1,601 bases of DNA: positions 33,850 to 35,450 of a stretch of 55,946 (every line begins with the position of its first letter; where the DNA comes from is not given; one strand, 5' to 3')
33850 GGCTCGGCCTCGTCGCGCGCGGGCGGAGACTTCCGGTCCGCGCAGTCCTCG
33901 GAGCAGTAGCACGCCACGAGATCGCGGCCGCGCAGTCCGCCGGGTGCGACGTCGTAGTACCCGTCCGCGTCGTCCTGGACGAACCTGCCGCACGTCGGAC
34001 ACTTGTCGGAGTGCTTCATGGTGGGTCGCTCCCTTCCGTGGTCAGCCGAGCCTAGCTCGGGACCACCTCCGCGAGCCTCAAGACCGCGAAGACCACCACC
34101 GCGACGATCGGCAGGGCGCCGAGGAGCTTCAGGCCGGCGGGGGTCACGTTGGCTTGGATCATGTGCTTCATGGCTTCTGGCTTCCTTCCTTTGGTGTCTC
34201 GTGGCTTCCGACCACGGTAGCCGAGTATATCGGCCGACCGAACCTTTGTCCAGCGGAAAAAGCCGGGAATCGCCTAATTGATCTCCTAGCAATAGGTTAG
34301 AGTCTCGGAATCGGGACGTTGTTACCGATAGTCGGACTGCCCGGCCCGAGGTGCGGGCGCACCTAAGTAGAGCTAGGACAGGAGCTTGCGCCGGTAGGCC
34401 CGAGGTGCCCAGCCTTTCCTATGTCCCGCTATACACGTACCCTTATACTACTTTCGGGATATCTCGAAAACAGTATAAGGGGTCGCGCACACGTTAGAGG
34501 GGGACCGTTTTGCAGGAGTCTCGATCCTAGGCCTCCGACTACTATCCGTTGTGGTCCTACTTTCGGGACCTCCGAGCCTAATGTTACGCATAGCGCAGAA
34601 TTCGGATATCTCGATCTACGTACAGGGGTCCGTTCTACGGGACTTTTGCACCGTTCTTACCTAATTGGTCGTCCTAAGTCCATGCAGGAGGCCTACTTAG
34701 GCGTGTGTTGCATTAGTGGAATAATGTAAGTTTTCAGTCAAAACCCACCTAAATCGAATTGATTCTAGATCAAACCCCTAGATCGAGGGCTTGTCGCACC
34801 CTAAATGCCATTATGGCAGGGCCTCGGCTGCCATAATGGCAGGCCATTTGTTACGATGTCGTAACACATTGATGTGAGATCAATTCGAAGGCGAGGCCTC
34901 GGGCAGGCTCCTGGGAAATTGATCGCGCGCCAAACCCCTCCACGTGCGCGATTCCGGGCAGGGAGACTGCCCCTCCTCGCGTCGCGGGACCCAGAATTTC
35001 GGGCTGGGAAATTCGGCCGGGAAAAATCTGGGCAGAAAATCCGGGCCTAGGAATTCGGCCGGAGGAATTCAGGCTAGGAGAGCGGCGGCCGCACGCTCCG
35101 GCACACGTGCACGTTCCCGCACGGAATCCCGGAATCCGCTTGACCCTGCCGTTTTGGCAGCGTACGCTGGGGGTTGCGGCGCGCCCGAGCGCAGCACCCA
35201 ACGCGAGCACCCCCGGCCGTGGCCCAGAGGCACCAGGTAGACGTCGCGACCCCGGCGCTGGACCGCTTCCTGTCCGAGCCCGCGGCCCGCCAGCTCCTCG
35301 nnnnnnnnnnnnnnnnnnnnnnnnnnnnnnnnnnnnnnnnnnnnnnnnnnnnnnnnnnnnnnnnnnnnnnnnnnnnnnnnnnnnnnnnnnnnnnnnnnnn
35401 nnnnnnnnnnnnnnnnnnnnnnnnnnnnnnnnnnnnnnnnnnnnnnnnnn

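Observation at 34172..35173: A ~1-kb noncoding hub of lower G+C with multiple repeat families: candidate origin, regulatory centre or ncRNA locus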

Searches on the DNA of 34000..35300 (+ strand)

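Call 4: search_dna_similar(query=window:34100-35250:+, collection=phages, mode=distant, max_rows=40)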
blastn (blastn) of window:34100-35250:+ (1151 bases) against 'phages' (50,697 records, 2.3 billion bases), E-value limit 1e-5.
No match.

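Call 43: search_rna_families(source=window, start=34000, end=35300, threshold=evalue, max_evalue=10)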
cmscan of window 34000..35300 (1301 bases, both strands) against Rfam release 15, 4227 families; matches with E-value up to 10: 5.
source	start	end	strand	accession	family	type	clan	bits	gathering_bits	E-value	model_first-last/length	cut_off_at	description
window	34430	34491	-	RF03734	mir-4773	Gene; miRNA;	-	18.8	100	2.8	1-78/78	no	mir-4773 microRNA precursor family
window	34430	34491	-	RF04096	mir-4433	Gene; miRNA;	-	15.6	77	9.1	1-83/83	no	mir-4433 microRNA precursor family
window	34439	34483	+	RF00705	mir-202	Gene; miRNA;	-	14.2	51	7.5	16-61/76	no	mir-202 microRNA precursor family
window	34441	34479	-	RF00705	mir-202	Gene; miRNA;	-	13.9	51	8.9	19-58/76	no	mir-202 microRNA precursor family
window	34040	34103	-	RF01127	sR42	Gene; snRNA; snoRNA; CD-box;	-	11.9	38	6.7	1-63/63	no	Small nucleolar RNA sR42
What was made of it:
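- On Structured ncRNA locus: Only chance-level hits in the hub (call 43).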
